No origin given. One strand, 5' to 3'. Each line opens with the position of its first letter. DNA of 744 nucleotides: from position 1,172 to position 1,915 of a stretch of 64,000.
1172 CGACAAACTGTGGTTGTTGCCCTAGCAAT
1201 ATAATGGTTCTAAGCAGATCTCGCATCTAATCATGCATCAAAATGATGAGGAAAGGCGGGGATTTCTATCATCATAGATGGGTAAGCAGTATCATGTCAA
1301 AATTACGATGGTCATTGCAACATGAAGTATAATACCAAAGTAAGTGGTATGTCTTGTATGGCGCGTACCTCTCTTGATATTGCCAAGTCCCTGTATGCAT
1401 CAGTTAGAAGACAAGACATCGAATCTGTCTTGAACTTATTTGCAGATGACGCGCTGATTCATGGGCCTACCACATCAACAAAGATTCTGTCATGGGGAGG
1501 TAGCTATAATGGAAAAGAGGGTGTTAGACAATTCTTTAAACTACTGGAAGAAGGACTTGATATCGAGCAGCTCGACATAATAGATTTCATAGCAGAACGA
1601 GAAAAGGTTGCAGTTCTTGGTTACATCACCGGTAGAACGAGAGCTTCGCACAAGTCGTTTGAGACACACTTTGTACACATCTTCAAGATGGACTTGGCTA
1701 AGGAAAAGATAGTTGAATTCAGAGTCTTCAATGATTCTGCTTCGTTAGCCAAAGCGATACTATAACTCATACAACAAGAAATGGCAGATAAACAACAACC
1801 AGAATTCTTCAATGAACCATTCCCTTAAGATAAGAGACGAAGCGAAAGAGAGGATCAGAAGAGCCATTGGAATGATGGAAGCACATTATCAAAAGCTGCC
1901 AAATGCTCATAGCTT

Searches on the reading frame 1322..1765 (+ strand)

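Call 72: search_protein_families(library=pfam, proteins=[window:1322-1765:+], max_evalue=0.001)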
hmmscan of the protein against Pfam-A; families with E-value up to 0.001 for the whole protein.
window:1322-1765:+ (147 aa): 2 families
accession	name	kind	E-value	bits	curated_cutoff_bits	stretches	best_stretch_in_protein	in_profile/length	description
PF12680.13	SnoaL_2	-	3.7e-13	50.4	27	1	23-132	3-101/102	SnoaL-like domain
PF07366.18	SnoaL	-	4.9e-06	26.8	28.4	1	24-145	6-125/126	SnoaL-like polyketide cyclase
